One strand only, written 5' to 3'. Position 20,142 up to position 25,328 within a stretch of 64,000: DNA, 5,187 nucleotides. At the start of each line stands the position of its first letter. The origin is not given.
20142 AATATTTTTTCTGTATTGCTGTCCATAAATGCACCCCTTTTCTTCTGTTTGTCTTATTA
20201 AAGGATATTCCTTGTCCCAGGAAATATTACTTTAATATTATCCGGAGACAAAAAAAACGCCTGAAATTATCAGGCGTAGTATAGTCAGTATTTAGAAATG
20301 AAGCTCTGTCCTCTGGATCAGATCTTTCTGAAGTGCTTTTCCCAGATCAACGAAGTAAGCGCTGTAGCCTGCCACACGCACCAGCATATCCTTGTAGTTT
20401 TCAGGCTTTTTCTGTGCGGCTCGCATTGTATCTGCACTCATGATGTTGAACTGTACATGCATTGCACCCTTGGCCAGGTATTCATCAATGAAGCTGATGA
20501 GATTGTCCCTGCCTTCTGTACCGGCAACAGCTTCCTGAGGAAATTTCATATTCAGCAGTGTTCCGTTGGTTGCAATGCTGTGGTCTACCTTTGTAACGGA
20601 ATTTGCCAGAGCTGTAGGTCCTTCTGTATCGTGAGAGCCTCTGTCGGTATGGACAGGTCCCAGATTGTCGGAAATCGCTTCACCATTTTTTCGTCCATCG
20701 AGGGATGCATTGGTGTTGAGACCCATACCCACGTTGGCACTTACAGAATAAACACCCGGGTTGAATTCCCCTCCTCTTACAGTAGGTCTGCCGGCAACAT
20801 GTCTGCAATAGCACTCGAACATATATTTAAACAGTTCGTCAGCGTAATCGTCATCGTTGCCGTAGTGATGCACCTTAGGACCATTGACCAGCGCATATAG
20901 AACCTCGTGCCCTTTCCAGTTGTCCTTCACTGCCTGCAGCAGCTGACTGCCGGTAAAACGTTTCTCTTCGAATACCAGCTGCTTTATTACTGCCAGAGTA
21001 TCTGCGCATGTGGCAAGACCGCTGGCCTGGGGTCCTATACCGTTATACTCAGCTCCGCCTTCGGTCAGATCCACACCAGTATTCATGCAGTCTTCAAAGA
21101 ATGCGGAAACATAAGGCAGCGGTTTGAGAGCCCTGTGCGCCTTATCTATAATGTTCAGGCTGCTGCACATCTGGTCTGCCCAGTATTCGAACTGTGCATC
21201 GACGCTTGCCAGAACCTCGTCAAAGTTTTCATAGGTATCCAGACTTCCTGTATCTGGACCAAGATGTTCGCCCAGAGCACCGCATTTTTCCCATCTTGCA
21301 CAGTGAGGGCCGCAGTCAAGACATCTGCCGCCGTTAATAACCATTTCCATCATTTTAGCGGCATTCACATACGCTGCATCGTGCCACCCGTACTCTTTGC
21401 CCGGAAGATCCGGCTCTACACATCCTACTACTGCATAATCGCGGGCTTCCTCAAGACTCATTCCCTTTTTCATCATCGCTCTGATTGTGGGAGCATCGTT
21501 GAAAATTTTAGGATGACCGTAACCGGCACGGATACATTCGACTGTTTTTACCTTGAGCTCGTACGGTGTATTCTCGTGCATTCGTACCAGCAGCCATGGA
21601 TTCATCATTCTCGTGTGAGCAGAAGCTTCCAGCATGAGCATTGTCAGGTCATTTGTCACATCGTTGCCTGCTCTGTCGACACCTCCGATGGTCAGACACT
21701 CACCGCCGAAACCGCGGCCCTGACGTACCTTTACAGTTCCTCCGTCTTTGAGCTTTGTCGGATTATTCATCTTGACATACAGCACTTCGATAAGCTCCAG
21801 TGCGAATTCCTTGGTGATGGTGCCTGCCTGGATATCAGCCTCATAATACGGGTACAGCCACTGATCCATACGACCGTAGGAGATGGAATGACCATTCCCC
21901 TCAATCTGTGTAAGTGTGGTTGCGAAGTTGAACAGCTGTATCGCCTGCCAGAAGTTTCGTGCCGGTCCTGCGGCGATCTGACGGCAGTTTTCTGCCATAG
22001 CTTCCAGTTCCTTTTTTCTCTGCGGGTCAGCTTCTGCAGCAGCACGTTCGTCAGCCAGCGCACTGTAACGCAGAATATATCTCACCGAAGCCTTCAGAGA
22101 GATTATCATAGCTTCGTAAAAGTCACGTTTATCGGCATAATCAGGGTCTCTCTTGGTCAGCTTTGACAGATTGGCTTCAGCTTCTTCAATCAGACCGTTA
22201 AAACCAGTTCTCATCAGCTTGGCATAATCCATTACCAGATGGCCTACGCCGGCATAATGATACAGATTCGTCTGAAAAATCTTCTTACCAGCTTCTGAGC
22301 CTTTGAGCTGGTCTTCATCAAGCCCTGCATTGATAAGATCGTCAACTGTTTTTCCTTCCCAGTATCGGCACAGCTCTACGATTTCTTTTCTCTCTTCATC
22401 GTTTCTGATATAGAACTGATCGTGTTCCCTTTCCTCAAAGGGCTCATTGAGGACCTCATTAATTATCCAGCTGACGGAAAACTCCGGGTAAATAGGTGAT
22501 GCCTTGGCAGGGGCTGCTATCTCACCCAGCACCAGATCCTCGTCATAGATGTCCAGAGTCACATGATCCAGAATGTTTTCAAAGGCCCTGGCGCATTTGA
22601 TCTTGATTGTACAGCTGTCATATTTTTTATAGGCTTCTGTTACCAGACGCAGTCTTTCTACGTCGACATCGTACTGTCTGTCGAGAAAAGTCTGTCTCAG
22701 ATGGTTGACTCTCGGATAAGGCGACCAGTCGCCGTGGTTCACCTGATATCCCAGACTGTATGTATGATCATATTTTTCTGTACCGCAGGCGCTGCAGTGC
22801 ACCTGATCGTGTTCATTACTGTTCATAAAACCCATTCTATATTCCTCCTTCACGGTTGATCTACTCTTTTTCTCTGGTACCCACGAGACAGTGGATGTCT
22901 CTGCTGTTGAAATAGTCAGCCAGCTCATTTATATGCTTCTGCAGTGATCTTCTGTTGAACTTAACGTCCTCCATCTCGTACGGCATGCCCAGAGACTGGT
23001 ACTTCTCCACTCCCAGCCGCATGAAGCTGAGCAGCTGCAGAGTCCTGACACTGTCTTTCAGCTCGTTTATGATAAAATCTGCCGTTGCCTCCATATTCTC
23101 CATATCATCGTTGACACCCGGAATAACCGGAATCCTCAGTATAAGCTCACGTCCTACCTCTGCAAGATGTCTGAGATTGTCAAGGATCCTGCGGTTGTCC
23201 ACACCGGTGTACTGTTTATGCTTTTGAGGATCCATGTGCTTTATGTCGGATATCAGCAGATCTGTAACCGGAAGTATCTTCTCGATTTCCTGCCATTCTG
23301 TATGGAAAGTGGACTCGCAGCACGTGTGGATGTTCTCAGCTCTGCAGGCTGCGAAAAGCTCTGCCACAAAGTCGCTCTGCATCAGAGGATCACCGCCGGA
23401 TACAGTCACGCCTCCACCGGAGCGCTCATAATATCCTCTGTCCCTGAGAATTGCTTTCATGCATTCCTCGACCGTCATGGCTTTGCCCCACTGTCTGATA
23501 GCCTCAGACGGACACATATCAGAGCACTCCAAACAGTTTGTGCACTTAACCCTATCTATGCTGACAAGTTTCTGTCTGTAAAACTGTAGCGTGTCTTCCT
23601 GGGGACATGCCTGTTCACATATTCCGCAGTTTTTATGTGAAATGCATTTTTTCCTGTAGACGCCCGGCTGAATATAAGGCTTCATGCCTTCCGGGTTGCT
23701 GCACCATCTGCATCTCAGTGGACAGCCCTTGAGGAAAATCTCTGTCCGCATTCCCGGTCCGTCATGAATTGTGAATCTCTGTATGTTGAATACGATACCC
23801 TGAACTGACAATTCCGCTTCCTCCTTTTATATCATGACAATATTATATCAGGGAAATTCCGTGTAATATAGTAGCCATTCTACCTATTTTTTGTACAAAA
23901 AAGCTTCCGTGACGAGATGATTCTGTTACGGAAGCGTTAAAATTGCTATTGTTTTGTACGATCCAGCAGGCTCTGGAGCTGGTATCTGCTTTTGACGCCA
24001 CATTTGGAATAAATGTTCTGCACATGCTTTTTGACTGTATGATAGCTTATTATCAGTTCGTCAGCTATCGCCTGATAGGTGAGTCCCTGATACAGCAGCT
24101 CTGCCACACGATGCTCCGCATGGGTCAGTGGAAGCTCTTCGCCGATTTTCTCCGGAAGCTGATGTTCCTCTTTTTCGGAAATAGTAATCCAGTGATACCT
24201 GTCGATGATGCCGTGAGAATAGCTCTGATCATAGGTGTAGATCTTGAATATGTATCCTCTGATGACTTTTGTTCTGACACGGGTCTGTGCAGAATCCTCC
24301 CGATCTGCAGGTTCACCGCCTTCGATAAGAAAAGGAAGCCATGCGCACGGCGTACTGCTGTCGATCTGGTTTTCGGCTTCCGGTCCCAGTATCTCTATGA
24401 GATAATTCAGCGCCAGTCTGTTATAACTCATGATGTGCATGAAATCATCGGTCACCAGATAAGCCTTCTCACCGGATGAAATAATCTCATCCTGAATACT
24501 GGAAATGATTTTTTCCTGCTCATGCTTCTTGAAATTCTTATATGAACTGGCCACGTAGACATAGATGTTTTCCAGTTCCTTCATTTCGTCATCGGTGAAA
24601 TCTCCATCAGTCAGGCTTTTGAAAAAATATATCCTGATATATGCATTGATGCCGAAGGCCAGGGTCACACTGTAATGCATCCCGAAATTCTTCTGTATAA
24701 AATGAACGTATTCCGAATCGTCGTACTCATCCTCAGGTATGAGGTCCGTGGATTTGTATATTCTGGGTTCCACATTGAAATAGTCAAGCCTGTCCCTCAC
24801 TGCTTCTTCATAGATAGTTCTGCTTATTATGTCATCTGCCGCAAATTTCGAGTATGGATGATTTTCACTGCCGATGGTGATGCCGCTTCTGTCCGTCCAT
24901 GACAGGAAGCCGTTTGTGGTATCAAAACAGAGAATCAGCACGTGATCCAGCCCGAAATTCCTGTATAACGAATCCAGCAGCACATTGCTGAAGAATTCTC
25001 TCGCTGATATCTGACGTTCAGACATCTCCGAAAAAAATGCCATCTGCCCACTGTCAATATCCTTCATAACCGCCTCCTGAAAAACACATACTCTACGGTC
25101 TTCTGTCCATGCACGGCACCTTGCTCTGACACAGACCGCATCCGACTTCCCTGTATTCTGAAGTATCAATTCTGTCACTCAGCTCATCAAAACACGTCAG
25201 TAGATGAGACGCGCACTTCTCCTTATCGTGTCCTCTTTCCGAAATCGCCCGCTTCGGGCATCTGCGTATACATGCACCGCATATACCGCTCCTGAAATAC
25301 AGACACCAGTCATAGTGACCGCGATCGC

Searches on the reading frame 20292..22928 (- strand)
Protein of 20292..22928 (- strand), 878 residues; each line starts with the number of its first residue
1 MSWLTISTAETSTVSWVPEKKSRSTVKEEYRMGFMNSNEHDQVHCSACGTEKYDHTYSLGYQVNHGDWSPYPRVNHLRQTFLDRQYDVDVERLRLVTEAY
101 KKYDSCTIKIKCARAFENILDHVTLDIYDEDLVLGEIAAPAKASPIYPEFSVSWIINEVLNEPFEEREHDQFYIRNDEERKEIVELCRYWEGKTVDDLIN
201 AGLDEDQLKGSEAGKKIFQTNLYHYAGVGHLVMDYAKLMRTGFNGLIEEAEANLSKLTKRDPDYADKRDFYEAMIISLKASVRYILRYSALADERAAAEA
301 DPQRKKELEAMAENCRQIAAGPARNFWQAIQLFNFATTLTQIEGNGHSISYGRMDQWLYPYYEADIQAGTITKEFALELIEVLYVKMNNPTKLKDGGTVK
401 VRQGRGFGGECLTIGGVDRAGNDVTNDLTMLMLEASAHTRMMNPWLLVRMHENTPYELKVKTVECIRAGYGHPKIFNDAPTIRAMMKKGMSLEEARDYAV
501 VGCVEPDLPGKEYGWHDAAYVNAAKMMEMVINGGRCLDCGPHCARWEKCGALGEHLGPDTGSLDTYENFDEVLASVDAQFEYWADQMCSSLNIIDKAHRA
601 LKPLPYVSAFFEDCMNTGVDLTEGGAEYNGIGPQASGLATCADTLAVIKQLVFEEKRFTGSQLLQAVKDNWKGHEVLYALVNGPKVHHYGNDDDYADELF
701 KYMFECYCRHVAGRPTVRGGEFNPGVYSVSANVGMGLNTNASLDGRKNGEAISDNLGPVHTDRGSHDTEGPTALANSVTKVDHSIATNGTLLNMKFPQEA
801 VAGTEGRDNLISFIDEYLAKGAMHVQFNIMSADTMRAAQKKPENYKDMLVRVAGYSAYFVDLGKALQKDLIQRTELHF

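Call 61: search_protein_families(library=pfam, proteins=[window:20292-22928:-], max_evalue=0.000001)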
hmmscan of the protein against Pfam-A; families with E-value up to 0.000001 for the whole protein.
window:20292-22928:- (878 aa): 2 families
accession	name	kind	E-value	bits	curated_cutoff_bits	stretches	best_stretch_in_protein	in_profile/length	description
PF02901.20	PFL-like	-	1.2e-205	685.4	24.3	1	72-736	3-647/647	Pyruvate formate lyase-like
PF01228.26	Gly_radical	-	6.7e-29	101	22.2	1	766-860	11-106/106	Glycine radical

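Call 64: search_protein_families(library=ncbifam, proteins=[window:20292-22928:-], max_evalue=1e-30)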
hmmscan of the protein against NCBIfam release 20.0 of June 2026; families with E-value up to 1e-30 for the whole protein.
window:20292-22928:- (878 aa): 9 families
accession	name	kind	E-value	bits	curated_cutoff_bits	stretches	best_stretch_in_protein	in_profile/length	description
NF048009.1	SfplDhtHpfGKleb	equivalog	0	1677.5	1000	1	47-878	1-824/824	(2S)-3-sulfopropanediol dehydratase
TIGR01774.1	PFL2-3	subfamily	3.1e-206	687.2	678.2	1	73-876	5-784/786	formate C-acetyltransferase/glycerol dehydratase family glycyl radical enzyme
NF007437.0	PRK09983.1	equivalog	1.5e-171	572.3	1109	2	73-532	4-448/765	formate C-acetyltransferase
NF043068.1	glycl_HYPD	equivalog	2.1e-160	535.4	1100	1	73-877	3-783/784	trans-4-hydroxy-L-proline dehydratase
NF048011.1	SfplDhtHpsGDes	equivalog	4.8e-154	514.7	1000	1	72-875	24-818/821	(2S)-3-sulfopropanediol dehydratase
TIGR04394.1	choline_CutC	equivalog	6.4e-152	507.8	1050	1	72-876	3-786/789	choline trimethylamine-lyase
NF033718.1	indole_decarb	equivalog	1.6e-121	407.1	1100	1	73-876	34-866/868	indoleacetate decarboxylase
NF033715.1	glycyl_HPDL_Lrg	equivalog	3.9e-100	336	1150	2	172-671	167-678/901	4-hydroxyphenylacetate decarboxylase large subunit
TIGR01255.1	pyr_form_ly_1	equivalog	3.4e-37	128.3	994.2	1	305-874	215-739/744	formate C-acetyltransferase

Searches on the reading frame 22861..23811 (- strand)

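Call 61: search_protein_families(library=pfam, proteins=[window:22861-23811:-], max_evalue=0.000001)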
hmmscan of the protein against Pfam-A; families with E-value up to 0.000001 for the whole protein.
window:22861-23811:- (316 aa): 3 families
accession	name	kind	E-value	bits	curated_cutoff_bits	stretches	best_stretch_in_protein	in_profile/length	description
PF04055.27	Radical_SAM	-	4e-18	66.6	29.5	1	100-239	14-161/166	Radical SAM superfamily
PF13353.11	Fer4_12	-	3e-11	44.2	22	0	88-209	17-136/137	4Fe-4S single cluster domain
PF00037.32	Fer4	-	7.7e-08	32.3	21.1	0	84-106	2-24/24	4Fe-4S binding domain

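Call 64: search_protein_families(library=ncbifam, proteins=[window:22861-23811:-], max_evalue=1e-30)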
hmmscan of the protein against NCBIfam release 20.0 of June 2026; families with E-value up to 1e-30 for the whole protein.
window:22861-23811:- (316 aa): 12 families
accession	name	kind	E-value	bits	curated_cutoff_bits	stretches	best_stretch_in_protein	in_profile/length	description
NF048008.1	SfplDhtActHpfHKleb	equivalog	1.6e-170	566.3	500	1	6-313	1-308/308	(2S)-3-sulfopropanediol dehydratase activating enzyme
TIGR02494.1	PFLE_PFLC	subfamily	2.5e-102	342.1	174.35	1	7-297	1-288/293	glycyl-radical enzyme activating protein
NF048010.1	SfplDhtActHpsHDes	equivalog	1.1e-96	323.1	430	1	3-295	4-295/298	(2S)-3-sulfopropanediol dehydratase activating enzyme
NF043069.1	T4HPD_activ_SAM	equivalog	1.4e-91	307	425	1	5-311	2-298/299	trans-4-hydroxy-L-proline dehydratase activase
NF033719.1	ind_deCO2_activ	equivalog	2.4e-88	296.4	425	1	5-310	1-302/302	indoleacetate decarboxylase activase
NF033717.2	HPDL_rSAM_activ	equivalog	5e-87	292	420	1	4-312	3-307/311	4-hydroxyphenylacetate decarboxylase activase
TIGR04395.1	cutC_activ_rSAM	equivalog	1.8e-81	273.8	360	1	5-293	5-293/309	choline TMA-lyase-activating enzyme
TIGR04003.1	rSAM_BssD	equivalog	9e-68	228.7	496.45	1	6-277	2-273/314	[benzylsuccinate synthase]-activating enzyme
TIGR02493.1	PFLA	equivalog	7.7e-61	205.5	231.75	1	93-297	29-231/235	pyruvate formate-lyase-activating protein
NF007483.0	PRK10076.1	equivalog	1.7e-57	194.9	326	1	88-297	74-280/292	[formate-C-acetyltransferase]-activating enzyme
NF008356.0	PRK11145.1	equivalog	4.6e-50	170.2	375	1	107-297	46-236/246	pyruvate formate lyase 1-activating protein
TIGR04041.1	activase_YjjW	hypoth_equivalog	2.2e-47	161.8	250.2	1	5-274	2-249/276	YjjW family glycine radical enzyme activase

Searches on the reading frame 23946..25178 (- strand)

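Call 61: search_protein_families(library=pfam, proteins=[window:23946-25178:-], max_evalue=0.000001)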
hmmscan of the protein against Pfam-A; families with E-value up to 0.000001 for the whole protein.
window:23946-25178:- (410 aa): 1 family
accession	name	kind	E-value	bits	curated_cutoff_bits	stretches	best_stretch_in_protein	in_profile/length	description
PF00196.25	GerE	-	4.1e-12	46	23.5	1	350-401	2-53/57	Bacterial regulatory proteins, luxR family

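Call 64: search_protein_families(library=ncbifam, proteins=[window:23946-25178:-], max_evalue=1e-30)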
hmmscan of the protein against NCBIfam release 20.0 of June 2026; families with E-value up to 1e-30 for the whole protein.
window:23946-25178:- (410 aa): 0 families
